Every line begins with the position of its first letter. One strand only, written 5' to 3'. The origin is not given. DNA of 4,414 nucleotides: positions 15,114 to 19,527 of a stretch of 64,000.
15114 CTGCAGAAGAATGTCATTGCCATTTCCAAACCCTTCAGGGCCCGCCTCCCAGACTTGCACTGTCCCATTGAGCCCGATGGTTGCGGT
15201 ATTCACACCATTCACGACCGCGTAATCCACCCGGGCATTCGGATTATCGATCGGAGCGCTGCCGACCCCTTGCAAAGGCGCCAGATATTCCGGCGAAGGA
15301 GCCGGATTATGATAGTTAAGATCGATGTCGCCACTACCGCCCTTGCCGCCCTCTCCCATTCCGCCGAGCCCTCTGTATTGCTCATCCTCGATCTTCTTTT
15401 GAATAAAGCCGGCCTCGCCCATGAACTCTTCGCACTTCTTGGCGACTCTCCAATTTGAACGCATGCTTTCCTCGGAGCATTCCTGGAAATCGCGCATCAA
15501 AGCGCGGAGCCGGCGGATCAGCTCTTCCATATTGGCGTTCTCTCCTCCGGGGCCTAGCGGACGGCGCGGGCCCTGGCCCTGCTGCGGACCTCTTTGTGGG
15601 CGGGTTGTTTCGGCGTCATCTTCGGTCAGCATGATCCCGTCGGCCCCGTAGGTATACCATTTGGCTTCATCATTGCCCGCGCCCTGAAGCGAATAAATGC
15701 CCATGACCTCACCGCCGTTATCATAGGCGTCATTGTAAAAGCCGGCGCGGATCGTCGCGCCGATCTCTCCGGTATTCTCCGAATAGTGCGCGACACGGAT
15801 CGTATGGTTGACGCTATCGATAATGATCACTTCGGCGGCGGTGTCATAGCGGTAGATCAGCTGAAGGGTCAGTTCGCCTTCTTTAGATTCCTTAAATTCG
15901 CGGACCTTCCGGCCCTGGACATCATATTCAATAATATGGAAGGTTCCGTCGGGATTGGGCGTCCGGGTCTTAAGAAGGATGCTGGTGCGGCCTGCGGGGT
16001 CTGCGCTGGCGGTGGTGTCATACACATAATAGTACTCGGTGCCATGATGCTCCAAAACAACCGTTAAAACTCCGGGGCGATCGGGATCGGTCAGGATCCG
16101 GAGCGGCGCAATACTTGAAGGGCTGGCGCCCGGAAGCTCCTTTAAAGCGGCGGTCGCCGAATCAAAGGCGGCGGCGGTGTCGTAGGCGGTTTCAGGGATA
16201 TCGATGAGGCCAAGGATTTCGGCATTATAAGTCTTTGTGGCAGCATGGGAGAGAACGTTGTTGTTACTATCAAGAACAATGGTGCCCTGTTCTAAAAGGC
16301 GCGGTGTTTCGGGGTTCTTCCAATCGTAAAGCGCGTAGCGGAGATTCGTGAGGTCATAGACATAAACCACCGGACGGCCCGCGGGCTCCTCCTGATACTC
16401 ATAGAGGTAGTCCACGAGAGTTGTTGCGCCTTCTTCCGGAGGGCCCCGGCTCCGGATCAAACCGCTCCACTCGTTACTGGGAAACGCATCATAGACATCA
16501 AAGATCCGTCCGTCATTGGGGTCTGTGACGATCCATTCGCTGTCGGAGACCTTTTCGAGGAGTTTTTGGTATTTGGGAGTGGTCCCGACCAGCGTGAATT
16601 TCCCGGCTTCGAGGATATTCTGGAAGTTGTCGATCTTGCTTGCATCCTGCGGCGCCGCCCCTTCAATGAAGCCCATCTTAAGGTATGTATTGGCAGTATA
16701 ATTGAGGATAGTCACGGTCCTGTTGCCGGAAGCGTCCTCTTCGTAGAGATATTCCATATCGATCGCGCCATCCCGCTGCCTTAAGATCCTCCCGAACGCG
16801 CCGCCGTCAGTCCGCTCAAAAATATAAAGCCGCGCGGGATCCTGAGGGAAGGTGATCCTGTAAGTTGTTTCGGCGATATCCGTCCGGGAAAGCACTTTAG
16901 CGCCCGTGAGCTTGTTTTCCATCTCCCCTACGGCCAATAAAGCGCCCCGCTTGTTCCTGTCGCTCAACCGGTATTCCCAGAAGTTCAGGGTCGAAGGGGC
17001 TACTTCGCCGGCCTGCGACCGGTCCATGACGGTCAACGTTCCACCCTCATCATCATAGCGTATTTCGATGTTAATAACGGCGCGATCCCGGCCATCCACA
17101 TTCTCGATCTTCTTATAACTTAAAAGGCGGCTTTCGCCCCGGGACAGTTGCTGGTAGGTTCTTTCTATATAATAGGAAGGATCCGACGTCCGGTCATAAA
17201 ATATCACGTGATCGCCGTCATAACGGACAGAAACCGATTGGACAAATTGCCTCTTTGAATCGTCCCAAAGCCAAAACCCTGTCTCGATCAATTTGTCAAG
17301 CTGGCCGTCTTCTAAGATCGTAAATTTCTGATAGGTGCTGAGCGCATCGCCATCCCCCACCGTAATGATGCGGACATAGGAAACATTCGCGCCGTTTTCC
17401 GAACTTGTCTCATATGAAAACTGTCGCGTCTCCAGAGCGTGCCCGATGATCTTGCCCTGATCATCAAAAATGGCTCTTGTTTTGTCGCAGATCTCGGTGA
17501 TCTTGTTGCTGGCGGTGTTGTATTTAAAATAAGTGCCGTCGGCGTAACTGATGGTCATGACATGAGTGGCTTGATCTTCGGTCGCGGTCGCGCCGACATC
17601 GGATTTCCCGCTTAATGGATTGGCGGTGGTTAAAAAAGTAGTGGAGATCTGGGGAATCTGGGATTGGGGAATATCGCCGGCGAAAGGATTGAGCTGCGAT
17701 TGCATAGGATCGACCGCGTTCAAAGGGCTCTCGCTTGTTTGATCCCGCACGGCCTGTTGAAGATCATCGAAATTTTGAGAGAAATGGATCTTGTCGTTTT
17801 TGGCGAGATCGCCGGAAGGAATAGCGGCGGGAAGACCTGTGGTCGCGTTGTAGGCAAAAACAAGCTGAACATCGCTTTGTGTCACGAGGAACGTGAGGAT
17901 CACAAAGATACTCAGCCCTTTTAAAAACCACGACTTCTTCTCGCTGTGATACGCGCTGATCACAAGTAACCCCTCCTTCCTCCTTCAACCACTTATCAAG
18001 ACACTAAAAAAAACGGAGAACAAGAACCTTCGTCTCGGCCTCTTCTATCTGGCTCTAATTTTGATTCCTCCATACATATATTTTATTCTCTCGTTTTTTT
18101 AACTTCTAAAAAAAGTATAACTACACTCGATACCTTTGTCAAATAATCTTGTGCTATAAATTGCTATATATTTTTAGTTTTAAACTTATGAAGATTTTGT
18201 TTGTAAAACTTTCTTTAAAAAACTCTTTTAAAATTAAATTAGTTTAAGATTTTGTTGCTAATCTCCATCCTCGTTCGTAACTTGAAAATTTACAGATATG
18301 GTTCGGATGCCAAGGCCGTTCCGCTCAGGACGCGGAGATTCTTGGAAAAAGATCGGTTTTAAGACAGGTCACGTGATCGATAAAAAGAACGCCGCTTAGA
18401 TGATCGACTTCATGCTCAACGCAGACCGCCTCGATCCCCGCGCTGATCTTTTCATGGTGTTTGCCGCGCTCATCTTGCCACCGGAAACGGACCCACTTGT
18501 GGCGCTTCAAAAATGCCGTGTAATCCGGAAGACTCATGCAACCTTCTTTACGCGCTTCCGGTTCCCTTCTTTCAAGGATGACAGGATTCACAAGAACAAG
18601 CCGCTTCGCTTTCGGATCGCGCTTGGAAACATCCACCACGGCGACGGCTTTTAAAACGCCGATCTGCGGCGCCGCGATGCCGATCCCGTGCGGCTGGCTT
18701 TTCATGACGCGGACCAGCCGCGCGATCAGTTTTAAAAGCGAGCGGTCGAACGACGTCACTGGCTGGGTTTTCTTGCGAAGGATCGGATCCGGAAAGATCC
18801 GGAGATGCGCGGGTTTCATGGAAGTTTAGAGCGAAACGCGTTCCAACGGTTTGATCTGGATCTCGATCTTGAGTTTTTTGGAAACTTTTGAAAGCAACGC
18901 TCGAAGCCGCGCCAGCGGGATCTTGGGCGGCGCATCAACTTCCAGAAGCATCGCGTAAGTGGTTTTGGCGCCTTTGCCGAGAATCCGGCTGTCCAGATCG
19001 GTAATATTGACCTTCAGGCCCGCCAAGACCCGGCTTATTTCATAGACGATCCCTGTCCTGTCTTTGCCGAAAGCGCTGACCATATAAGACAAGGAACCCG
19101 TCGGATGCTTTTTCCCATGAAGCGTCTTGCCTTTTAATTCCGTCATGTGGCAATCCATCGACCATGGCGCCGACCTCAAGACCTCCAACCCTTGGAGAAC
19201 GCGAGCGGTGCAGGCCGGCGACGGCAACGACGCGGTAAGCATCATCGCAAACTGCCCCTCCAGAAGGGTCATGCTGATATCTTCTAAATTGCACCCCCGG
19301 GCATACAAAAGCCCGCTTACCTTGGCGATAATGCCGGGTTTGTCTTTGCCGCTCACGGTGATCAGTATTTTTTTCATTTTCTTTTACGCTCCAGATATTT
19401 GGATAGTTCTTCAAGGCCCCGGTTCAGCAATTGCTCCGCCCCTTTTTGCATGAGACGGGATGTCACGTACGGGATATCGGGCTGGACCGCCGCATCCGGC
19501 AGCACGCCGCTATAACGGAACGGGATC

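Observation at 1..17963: Giant (over 6,000 aa, truncated by the window) secreted protein with more than 25 tandem ~95-aa repeats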

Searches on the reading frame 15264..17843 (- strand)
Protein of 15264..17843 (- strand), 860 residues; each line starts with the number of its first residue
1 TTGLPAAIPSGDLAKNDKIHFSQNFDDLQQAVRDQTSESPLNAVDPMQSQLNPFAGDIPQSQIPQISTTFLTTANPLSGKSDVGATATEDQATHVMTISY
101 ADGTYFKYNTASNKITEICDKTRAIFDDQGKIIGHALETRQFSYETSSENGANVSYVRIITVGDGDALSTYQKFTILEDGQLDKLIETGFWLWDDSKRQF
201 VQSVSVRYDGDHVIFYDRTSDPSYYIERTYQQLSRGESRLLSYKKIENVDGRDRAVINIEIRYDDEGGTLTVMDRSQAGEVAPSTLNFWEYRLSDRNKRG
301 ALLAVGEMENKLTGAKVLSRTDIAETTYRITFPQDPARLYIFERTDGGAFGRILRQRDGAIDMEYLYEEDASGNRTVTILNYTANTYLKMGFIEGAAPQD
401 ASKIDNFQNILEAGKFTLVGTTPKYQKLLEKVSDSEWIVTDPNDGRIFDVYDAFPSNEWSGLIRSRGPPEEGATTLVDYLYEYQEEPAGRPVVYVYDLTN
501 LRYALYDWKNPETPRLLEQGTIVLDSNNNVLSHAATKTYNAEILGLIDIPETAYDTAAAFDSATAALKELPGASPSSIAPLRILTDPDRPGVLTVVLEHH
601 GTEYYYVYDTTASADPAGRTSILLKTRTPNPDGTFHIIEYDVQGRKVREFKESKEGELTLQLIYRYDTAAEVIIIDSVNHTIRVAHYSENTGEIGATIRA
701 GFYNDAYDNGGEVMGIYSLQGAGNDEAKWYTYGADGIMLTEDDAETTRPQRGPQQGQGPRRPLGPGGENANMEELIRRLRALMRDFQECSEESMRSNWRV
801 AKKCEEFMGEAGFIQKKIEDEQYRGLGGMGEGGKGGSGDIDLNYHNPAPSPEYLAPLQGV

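Call 76: find_homologous_proteins(query=window:15264-17843:-, max_evalue=0.001)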
Query window:15264-17843:- (860 aa): 9 proteins with E <= 0.001 among 8000 candidates.
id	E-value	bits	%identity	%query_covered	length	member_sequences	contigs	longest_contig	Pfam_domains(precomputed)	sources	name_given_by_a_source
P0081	0.0e+0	1592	100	81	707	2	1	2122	-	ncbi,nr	ncbi:MAG TPA: hypothetical protein P5246_06295, partial [Candidatus Omnitrophota bacterium]|nr:hypot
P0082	2.2e-253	862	51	98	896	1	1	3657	-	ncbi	-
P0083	7.2e-242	824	48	99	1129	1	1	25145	PF05593.20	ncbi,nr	ncbi:MAG: hypothetical protein KTQ49_02335, partial [Candidatus Omnitrophica bacterium]|nr:hypotheti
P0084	5.7e-221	754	63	64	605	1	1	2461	-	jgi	-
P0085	5.9e-209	715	59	68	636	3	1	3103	-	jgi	jgi:hypothetical protein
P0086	1.7e-184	634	54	64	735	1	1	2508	-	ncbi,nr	ncbi:MAG: hypothetical protein PHV97_08230, partial [Candidatus Omnitrophica bacterium]|nr:hypotheti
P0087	8.6e-151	522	50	62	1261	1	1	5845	-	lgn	-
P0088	4.2e-142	493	41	84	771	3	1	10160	-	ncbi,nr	ncbi:MAG TPA: hypothetical protein PLK73_05000, partial [Candidatus Omnitrophota bacterium]|nr:hypot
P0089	2.8e-90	322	37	70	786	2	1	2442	-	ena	-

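Call 80: search_solved_structures(query=A4, max_evalue=10)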
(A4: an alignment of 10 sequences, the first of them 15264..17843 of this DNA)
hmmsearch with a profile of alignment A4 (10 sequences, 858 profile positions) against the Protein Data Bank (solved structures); distinct sequences matched with E-value up to 10: 6.
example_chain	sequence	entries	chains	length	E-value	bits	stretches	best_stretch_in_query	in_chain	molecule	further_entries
1dvc_A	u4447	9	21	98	0.00092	20.7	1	151-238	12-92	STEFIN A | Cystatin A | Cystatin-A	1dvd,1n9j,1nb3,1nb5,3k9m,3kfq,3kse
1cyu_A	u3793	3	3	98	0.0011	20.4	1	151-238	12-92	CYSTATIN A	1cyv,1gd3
8gt7_B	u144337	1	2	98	0.0013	20.2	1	151-238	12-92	Cystatin-A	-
1gd4_A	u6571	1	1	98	0.0022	19.5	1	151-238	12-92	CYSTATIN A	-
6qb2_A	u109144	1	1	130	0.13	13.6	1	151-186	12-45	Monomer of SQT-1C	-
1wba_A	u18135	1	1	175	1.1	10.5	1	435-497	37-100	WINGED BEAN ALBUMIN 1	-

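Call 81: search_protein_families(library=pfam, alignment_id=A4, max_evalue=0.1)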
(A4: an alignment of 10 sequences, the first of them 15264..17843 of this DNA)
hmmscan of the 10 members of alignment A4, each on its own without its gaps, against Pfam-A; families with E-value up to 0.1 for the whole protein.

A. member 1, window:15264-17843:- (860 aa): 0 families

B. families by the number of members that match (of 10 scanned): 2 families
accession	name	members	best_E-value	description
PF05593.20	RHS_repeat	1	2.4e-06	RHS Repeat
PF13785.11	DUF4178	1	0.023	Domain of unknown function (DUF4178)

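Call 97: predict_structure(alignment_id=A6)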
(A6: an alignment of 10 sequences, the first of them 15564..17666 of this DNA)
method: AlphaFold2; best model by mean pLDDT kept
length: 701 residues; sequences in the alignment: 10
mean_pLDDT: 64.9   pTM: 0.37
mean pLDDT of the five models: 64.9, 62.7, 62.5, 59.3, 56.2
residues with pLDDT >= 90: 55; 70-90: 304; 50-70: 144; < 50: 198
segments of 3 or more residues with pLDDT < 50: 1-25, 241-254, 323-419, 451-454, 482-494, 648-655, 672-701
pLDDT, mean of each block of 10 residues (from residue 1): 27 34 59 84 83 84 82 82 81 73 83 86 86 82 86 83 77 78 84 78 81 74 62 64 44 52 72 69 73 73 66 53 42 35 30 27 30 37 34 32 36 40 56 63 67 57 72 71 38 56 87 80 72 84 90 65 91 90 86 87 80 82 81 79 60 48 52 43 37 30 25
secondary structure, 60 per line:
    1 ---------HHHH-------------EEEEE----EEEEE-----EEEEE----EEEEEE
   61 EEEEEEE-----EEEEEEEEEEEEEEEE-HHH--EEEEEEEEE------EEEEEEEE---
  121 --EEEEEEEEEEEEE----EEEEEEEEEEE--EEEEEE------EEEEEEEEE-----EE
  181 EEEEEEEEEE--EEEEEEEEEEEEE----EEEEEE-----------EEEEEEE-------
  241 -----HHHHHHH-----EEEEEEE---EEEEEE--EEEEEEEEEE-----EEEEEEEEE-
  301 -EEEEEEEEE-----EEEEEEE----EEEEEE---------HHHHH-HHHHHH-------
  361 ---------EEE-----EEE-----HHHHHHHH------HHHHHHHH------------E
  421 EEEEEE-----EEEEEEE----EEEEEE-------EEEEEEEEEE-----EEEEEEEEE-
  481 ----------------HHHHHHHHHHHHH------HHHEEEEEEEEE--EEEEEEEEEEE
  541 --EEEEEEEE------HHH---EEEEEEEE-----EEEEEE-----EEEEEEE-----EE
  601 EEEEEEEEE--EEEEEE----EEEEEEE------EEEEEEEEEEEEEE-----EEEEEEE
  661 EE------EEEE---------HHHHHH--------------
elements in order (helices of 4 or more, strands of 3 or more residues): H10-13 E27-31 E36-40 E46-50 E55-67 E73-88 E95-103 E110-117 E123-135 E140-150 E153-158 E165-173 E179-190 E193-205 E210-215 E227-233 H246-252 E258-264 E268-273 E276-285 E291-299 E302-310 E316-322 E327-332 H342-346 H348-353 E370-372 E378-380 H386-393 H400-407 E420-426 E432-438 E443-448 E456-465 E471-479 H497-509 E519-527 E530-540 E543-550 E563-570 E576-581 E587-593 E599-609 E612-617 E622-628 E635-648 E654-662 E669-672 H682-687

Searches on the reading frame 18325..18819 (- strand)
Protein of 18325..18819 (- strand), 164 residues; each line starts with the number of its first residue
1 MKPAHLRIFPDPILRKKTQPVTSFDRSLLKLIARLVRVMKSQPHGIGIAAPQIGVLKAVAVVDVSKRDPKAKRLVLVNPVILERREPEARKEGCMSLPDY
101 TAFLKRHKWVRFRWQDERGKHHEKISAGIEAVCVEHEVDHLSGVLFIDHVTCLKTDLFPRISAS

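Call 11: search_protein_families(library=pfam, proteins=[window:18325-18819:-], max_evalue=0.001)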
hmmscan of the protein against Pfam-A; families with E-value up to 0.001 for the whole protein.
window:18325-18819:- (164 aa): 1 family
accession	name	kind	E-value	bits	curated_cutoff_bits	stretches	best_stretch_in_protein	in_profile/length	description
PF01327.26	Pep_deformylase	-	2.4e-44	151.1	22.8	1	6-154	4-154/156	Polypeptide deformylase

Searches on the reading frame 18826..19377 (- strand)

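Call 11: search_protein_families(library=pfam, proteins=[window:18826-19377:-], max_evalue=0.001)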
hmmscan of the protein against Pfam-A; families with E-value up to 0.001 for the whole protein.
window:18826-19377:- (183 aa): 5 families
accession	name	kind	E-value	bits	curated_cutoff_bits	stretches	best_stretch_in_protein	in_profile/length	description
PF13740.12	ACT_6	-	4.1e-22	78.3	23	2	4-65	3-63/76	ACT domain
PF01842.31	ACT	-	2e-14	53.5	27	2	6-35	3-32/66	ACT domain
PF13291.12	ACT_4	-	1.6e-07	32.4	27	0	101-147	10-56/80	ACT domain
PF22629.2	ACT_AHAS_ss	-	7.8e-05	23.2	27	0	9-46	4-42/67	AHAS small subunit-like ACT domain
PF13840.12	ACT_7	-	0.00013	22.2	27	0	4-36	9-43/65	ACT domain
